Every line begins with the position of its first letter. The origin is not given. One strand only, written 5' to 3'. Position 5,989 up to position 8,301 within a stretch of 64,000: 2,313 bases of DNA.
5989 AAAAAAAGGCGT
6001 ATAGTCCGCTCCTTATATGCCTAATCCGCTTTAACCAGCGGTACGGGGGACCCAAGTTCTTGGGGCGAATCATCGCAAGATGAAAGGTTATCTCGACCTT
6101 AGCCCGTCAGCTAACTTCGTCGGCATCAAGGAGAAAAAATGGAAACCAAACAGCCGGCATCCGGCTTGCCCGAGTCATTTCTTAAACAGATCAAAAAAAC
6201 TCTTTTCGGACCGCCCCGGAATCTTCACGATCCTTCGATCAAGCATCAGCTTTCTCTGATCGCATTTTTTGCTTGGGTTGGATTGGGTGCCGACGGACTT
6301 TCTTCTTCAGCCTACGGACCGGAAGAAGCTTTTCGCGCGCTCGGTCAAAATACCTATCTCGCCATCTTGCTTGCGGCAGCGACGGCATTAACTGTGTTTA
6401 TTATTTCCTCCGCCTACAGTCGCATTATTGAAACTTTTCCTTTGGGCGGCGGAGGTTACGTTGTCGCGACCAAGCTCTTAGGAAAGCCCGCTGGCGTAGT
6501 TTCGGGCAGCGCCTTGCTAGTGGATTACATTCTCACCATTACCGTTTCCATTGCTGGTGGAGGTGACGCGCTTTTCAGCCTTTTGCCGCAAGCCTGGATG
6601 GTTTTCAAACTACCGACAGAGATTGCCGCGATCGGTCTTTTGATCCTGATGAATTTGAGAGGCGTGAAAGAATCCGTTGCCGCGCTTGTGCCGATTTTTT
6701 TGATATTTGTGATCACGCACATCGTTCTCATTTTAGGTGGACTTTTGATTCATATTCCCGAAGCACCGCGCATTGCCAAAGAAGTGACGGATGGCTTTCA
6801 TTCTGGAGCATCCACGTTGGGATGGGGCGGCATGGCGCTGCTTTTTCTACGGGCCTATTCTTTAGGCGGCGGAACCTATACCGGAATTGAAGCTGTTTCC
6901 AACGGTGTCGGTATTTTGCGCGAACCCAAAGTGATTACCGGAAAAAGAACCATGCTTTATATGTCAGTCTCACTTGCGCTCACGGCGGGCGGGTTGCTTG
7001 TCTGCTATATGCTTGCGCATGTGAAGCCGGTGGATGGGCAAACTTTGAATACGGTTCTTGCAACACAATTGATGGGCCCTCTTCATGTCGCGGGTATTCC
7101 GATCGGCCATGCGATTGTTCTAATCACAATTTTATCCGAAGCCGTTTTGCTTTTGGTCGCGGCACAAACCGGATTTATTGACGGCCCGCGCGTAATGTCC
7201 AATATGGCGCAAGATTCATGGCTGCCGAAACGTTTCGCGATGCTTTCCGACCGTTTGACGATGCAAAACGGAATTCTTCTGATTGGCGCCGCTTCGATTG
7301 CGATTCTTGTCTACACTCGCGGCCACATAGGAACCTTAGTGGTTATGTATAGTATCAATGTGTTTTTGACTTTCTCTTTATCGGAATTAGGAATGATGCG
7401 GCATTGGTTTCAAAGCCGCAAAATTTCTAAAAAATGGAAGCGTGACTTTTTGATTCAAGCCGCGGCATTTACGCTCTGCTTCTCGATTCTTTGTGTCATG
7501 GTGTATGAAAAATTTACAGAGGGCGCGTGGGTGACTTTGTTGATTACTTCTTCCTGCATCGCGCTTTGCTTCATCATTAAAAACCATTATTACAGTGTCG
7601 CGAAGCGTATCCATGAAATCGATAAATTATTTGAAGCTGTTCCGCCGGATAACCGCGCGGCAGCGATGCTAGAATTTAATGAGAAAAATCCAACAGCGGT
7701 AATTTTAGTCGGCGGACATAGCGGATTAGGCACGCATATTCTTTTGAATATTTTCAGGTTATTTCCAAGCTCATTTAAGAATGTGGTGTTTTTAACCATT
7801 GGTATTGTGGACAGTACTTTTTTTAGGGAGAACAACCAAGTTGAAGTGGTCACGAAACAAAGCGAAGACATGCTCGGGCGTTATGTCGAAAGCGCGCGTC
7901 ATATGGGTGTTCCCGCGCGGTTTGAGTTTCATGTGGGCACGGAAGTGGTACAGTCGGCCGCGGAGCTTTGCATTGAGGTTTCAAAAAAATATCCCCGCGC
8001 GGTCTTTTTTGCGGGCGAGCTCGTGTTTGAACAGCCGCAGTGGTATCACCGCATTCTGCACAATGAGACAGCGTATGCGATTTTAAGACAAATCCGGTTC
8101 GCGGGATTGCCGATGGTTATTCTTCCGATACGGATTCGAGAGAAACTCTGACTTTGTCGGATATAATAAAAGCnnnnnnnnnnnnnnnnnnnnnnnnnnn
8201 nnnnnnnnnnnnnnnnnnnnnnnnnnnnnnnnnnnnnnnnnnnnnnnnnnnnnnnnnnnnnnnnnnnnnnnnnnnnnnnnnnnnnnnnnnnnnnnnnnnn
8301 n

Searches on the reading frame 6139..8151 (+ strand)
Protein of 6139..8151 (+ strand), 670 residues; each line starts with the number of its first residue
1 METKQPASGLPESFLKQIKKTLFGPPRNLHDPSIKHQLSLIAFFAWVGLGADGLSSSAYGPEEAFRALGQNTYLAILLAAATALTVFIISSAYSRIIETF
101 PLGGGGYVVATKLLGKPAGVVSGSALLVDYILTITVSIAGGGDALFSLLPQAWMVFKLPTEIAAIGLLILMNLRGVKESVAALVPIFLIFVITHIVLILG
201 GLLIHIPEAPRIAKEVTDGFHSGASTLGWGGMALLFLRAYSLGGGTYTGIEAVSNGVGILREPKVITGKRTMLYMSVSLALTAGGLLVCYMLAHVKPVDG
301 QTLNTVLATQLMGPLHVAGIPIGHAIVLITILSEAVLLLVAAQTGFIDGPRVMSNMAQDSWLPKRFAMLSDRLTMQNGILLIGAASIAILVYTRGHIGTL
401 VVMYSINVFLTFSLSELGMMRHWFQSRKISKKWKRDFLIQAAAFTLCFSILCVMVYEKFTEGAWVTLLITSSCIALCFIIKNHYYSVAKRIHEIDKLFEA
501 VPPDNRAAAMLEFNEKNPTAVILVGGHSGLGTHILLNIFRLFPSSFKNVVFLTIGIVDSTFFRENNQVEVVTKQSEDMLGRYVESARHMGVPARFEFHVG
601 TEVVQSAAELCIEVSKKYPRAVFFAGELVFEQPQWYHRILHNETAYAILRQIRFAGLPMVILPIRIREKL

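Call 4: search_protein_families(library=pfam, proteins=[window:6139-8151:+])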
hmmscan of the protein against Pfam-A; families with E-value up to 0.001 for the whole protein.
window:6139-8151:+ (670 aa): 2 families
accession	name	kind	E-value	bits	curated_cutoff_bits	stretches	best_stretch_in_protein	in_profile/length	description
PF13520.12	AA_permease_2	-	6e-18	65.4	27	1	74-455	30-404/427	Amino acid permease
PF00324.27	AA_permease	-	6.4e-10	38.7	24.6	1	75-480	31-456/470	Amino acid permease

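Call 5: search_protein_families(library=ncbifam, proteins=[window:6139-8151:+], max_evalue=0.01)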
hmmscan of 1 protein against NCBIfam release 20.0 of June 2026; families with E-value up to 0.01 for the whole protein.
window:6139-8151:+ (670 aa): 0 families
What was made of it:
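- NCBIfam has no model for it (call 5).
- Tried and rejected: NCBIfam: it has no model that matches the transporter (call 5).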

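Call 6: search_solved_structures(query=window:6139-8151:+, max_evalue=0.01, show_alignments=1)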
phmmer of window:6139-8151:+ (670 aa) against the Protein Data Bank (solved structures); distinct sequences matched with E-value up to 0.01: 1.
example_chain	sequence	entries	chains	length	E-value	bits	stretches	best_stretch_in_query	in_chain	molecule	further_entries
6s3k_B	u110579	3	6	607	1.9e-59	204.6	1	18-499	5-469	APC family permease | Potassium transporter KimA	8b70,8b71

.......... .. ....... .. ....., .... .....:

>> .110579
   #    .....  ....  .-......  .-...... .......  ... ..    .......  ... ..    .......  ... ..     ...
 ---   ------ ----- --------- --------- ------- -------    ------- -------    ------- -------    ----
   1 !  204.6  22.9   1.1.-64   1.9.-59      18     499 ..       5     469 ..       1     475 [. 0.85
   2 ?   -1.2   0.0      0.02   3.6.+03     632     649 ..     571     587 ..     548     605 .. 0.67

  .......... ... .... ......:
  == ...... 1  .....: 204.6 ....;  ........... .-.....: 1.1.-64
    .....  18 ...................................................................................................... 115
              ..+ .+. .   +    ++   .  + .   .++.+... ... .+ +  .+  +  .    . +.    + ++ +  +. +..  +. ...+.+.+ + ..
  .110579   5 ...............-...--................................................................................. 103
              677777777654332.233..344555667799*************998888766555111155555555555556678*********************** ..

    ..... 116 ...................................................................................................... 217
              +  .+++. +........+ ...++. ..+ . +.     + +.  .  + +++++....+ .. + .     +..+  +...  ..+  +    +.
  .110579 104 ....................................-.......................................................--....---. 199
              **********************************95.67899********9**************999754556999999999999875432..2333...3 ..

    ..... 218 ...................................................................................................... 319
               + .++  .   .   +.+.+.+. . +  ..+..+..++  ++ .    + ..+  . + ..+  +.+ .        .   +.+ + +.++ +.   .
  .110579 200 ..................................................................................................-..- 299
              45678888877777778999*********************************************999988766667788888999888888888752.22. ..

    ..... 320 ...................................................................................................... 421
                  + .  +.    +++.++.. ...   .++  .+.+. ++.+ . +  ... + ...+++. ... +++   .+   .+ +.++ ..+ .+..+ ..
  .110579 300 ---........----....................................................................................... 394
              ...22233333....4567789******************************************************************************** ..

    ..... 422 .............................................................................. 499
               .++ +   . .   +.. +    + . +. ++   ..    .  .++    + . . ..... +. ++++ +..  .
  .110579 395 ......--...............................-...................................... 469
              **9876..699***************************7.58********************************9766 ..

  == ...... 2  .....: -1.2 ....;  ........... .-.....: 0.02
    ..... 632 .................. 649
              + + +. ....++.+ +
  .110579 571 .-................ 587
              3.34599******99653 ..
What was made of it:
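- On KimA subfamily of KUP K+/H+ symporters: phmmer gives E 1.9e-59 over residues 18-499 (call 6). The alignment in this segment is weak (domain score -1.2, call 6).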

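Call 8: find_encoding_contigs(protein=window:6139-8151:+, flank=3000, max_places=5)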
Protein window:6139-8151:+ (670 aa): 1 contig read that carries it; 1 place shown.
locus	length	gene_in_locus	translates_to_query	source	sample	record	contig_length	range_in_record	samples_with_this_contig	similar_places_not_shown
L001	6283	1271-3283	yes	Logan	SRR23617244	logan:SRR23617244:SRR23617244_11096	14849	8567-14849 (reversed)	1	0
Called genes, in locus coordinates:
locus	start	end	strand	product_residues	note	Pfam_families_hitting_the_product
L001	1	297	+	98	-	?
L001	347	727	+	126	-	PF04892:VanZ-LLP1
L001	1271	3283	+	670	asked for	PF13520:AA_permease_2, PF00324:AA_permease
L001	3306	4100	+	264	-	PF00849:PseudoU_synth_2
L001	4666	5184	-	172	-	PF07152:YaeQ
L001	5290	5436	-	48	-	-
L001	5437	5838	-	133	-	-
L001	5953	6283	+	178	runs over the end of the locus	PF03352:Adenine_glyco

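Call 11: find_related_loci(query=window:6139-8151:+, collection=genome_contigs, flank=3000)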
Query window:6139-8151:+ (670 aa) in genome_contigs; peptide patterns used: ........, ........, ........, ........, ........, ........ (x = any residue, [..] = any of these).
184 stretches matched a pattern; 1 encode a relative of the query (tblastn E <= 1e-3); 1 distinct loci.
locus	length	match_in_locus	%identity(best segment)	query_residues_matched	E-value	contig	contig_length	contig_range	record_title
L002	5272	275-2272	65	1-666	0e+0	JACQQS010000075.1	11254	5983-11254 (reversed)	MAG: Candidatus Omnitrophota bacterium isolate NC_groundwater_1339_Ag_S-0.2um_49_42 S_p2_S4_coassembly_k141_3690445, who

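Call 12: find_homologous_proteins(query=window:6139-8151:+, max_evalue=1e-20)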
Query window:6139-8151:+ (670 aa): 8000 proteins with E <= 1e-20 among 8000 candidates; the best 120 are listed.
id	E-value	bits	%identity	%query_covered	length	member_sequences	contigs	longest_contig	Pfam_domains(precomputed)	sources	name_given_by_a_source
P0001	0.0e+0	1479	100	100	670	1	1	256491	PF13520.13,PF00324.28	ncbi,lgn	-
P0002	0.0e+0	1071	72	99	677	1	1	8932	PF13520.13,PF00324.28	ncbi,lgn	-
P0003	0.0e+0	1060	72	100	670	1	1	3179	PF13520.13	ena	-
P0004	0.0e+0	1052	70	100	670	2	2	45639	PF13520.13,PF00324.28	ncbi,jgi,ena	-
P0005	0.0e+0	1045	71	100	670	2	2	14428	PF13520.13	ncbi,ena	-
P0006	0.0e+0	1043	70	99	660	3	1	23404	PF13520.13,PF00324.28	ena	-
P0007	0.0e+0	1025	70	100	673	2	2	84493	PF13520.13,PF00324.28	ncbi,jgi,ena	-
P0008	0.0e+0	1025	71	100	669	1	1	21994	PF13520.13,PF00324.28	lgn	-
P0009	0.0e+0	1025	70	99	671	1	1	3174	PF13520.13,PF00324.28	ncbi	-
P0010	0.0e+0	1020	70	100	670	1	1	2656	PF13520.13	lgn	-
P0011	0.0e+0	1019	70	100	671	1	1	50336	PF13520.13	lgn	-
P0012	0.0e+0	1017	69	99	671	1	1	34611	PF13520.13,PF00324.28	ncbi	-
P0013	0.0e+0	1016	69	98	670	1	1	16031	PF13520.13,PF00324.28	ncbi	-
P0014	0.0e+0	1014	69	100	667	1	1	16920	PF13520.13,PF00324.28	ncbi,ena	-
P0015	0.0e+0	1013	69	100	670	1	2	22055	PF13520.13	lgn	-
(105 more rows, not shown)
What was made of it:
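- Database sources name relatives 'APC family permease' or 'amino acid transporter' (call 12).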

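Call 16: find_related_loci(query=A1, collection=metagenome_contigs, flank=2500)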
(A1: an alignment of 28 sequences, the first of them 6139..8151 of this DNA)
Query A1 (670 aa) in metagenome_contigs; peptide patterns used: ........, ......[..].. (x = any residue, [..] = any of these).
600 stretches matched a pattern (row limit reached: there are more); 593 encode a relative of the query (tblastn E <= 1e-3); the best 80 are kept; 80 distinct loci.
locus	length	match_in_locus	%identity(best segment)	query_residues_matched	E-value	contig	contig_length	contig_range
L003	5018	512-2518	70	1-669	0e+0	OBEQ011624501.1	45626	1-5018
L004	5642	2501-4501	62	2-669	0e+0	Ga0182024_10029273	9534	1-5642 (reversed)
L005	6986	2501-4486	62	4-666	0e+0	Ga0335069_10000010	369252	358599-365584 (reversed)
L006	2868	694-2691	61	10-666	0e+0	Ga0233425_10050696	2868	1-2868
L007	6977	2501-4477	55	11-668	0e+0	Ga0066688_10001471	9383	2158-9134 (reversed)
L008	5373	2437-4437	54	3-668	0e+0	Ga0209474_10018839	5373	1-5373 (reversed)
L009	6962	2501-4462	55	16-668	0e+0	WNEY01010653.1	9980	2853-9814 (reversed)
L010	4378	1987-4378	55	2-668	0e+0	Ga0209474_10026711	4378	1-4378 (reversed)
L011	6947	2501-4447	56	12-666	0e+0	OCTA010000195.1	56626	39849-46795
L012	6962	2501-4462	55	16-668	0e+0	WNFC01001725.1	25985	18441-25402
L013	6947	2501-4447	55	16-669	0e+0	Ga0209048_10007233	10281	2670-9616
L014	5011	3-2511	56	4-668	0e+0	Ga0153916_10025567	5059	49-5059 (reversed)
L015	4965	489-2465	54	2-665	0e+0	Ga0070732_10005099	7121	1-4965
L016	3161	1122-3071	56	12-667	0e+0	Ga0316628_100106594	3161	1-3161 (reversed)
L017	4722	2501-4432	56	17-666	0e+0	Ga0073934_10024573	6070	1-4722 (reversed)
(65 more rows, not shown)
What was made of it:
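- Tried and rejected: Genome collection scan: it returned a single relative (call 11), so the comparative work used metagenome contigs (call 16).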

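Call 20: search_solved_structures(query=A1, max_evalue=0.001, show_alignments=1)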
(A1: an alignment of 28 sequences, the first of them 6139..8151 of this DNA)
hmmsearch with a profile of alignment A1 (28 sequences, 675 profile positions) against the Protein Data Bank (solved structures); distinct sequences matched with E-value up to 0.001: 1.
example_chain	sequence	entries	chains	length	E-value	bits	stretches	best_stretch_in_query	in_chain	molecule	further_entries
6s3k_B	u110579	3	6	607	1.3e-75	258.2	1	17-502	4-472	APC family permease | Potassium transporter KimA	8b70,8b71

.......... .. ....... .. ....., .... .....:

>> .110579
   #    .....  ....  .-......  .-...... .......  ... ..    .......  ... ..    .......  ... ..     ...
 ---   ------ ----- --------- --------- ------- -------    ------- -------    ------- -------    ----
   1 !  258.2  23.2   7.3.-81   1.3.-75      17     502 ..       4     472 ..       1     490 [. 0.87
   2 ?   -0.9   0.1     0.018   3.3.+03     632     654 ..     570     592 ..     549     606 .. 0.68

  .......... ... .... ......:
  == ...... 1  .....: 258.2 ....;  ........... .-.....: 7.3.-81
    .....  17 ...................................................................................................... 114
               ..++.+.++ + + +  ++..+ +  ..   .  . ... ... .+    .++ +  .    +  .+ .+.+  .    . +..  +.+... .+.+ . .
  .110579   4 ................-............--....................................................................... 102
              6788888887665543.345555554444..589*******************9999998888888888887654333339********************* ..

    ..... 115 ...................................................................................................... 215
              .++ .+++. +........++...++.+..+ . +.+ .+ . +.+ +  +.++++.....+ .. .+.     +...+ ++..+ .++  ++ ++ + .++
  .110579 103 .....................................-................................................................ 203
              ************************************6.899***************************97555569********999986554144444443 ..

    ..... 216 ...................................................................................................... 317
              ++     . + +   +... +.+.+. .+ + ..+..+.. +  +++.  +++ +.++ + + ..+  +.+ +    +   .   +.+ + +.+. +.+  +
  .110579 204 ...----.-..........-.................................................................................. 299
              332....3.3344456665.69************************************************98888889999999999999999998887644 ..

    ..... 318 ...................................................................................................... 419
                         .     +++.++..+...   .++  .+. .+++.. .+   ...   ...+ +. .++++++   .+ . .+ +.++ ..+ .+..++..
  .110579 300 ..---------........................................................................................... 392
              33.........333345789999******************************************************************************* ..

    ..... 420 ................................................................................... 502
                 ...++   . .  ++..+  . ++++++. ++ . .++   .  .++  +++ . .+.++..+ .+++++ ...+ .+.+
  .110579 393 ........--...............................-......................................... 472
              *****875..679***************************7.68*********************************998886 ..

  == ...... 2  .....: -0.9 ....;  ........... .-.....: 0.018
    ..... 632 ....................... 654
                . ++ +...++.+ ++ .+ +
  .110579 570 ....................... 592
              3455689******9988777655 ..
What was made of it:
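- On KimA subfamily of KUP K+/H+ symporters: The family profile gives E 1.3e-75 (call 20).
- Gene: KimA 6S3K matches at E 1.9e-59 (call 6) and at 1.3e-75 with a family profile (call 20). KimA is the only PDB sequence hit (calls 6, 20).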

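Call 42: list_cluster_members(proteins=[P0001, P0002, P0004, P0007])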
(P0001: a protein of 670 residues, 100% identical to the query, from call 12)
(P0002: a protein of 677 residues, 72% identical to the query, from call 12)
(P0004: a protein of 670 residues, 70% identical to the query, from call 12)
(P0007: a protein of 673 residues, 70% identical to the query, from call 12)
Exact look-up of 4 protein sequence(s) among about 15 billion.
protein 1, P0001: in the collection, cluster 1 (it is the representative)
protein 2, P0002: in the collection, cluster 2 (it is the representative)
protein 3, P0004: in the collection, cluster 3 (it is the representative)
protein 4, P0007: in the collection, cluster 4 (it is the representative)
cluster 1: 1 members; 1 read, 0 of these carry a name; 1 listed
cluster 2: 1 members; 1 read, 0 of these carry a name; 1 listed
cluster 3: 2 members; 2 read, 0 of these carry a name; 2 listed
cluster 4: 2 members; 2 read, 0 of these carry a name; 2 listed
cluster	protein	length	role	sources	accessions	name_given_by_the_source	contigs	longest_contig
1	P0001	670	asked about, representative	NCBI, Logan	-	-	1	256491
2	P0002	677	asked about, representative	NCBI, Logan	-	-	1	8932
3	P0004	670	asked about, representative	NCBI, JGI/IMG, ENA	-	-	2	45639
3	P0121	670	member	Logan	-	-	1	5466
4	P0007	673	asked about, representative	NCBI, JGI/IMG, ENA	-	-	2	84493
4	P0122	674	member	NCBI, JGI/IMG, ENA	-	-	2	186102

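Call 45: predict_structure(alignment_id=A1)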
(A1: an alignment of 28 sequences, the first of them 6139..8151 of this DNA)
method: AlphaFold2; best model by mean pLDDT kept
length: 670 residues; sequences in the alignment: 28
mean_pLDDT: 75.5   pTM: 0.76
mean pLDDT of the five models: 75.5, 75.4, 75.5, 71.7, 68.5
residues with pLDDT >= 90: 40; 70-90: 461; 50-70: 133; < 50: 36
segments of 3 or more residues with pLDDT < 50: 1-6, 177-180, 248-266
pLDDT, mean of each block of 10 residues (from residue 1): 44 64 57 57 56 58 81 84 81 75 60 81 85 86 85 88 88 60 64 75 77 82 84 82 55 47 48 70 80 81 84 79 81 79 76 78 71 69 91 84 80 84 86 88 88 81 82 90 81 68 54 85 68 82 87 73 61 81 82 85 78 88 84 75 73 82 69
secondary structure, 60 per line:
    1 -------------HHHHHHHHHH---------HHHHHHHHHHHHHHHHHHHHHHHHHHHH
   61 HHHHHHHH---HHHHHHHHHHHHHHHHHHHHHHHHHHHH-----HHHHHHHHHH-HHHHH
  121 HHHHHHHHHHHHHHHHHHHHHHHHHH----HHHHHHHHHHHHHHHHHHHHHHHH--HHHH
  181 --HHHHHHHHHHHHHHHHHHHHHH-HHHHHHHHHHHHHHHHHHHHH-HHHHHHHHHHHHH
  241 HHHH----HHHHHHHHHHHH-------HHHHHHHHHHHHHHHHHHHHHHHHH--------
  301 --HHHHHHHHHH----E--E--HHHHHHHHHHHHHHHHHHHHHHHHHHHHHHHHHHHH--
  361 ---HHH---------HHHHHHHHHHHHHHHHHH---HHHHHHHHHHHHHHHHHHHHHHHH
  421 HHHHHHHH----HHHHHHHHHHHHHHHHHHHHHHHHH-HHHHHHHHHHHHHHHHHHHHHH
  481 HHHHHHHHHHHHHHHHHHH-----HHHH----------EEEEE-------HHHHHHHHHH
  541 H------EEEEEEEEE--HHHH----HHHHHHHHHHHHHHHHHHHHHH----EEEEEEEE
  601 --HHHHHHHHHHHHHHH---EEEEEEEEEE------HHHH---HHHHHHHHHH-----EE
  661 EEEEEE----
elements in order: H14-23 H33-68 H72-99 H105-114 H116-146 H151-174 H177-180 H183-204 H206-226 H228-244 H249-260 H268-292 H303-312 H323-358 H376-393 H397-428 H433-457 H459-499 H505-508 E519-523 H531-541 E548-556 H559-562 H567-588 E593-600 H603-617 E621-630 H637-640 H644-653 E659-666
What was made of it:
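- On KimA subfamily of KUP K+/H+ symporters: The AF2 model has strands 519-523, 548-556, 593-600, 621-630 and 659-666 with intervening helices (call 45).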

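Call 50: fold_search(model_id=the predicted structure, library=pdb)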
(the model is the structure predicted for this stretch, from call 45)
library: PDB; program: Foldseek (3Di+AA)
matches with E <= 10: 669; with E <= 0.001: 92
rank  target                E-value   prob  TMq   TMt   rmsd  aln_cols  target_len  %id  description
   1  8b70_A                2.8e-25  1.00  0.59  0.69  14.0       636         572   25  KimA from B. subtilis with nucleotide second-messenger c-di-AMP bound (released 2023-01-18)
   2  8b71_A                2.2e-24  1.00  0.59  0.70  14.1       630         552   25  Upright KimA dimer with bound c-di-AMP from B. subtilis (released 2023-01-18)
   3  6s3k_A                9.2e-20  1.00  0.58  0.68  14.5       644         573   25  KimA from Bacillus subtilis in inward-facing, occluded state (released 2020-02-12)
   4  9c0e_A                1.3e-10  1.00  0.45  0.34  19.4       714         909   11  Phosphorylated human NKCC1_K289NA492E in complex with furosemide (released 2025-02-12)
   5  7mxo_A                2.0e-10  1.00  0.44  0.37  18.4       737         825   11  CryoEM structure of human NKCC1 (released 2022-09-28)
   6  9bwt_A                4.7e-10  1.00  0.42  0.33  19.4       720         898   11  human sodium chloride cotransporter NCC S344E in the phosphorylation state and in complex with hydrochlorothiazide (released 2024-09-04)
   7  7yg0_A                5.5e-10  1.00  0.44  0.36  18.8       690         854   13  Cryo-EM structure of human sodium-chloride cotransporter (released 2022-11-23)
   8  9c0g_A                5.7e-10  1.00  0.45  0.35  19.3       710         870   11  Phosphorylated human NKCC1 in complex with torsemide (released 2025-02-12)
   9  7ngb_A                6.7e-10  1.00  0.44  0.36  20.5       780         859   12  Structure of Wild-Type Human Potassium Chloride Transporter KCC3 in NaCl (LMNG/CHS) (released 2021-06-09)
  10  9c0h_A                8.2e-10  1.00  0.45  0.35  19.5       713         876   12  Phosphorylated human NKCC1 in complex with bumetanide (released 2025-02-12)
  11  7mxo_B                1.0e-09  1.00  0.46  0.38  15.9       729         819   11  CryoEM structure of human NKCC1 (released 2022-09-28)
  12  7aio_B                1.0e-09  1.00  0.43  0.33  20.7       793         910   12  Structure of Human Potassium Chloride Transporter KCC3 S45D/T940D/T997D in NaCl (Subclass) (released 2021-06-02)
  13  9h76_A                1.2e-09  1.00  0.50  0.75   5.4       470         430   17  Bacterial LAT transporter BASC in complex with L-Ala and NB53 (released 2025-01-01)
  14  7smp_A                1.4e-09  1.00  0.47  0.38  18.2       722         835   12  CryoEM structure of NKCC1 Bu-I (released 2022-09-28)
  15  8fhn_B                1.6e-09  1.00  0.41  0.34  17.8       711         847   12  Cryo-EM structure of human NCC (class 2) (released 2023-02-15)
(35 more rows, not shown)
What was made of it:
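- On KimA subfamily of KUP K+/H+ symporters: Foldseek aligns 630-644 columns to the KimA chains (call 50).
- The top three Foldseek hits are KimA structures, E 2.8e-25, with 636 aligned columns (call 50). It is the best fold hit by 15 orders of magnitude over other APC or CCC transporters, and the alignment covers the C-terminal domain (call 50).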
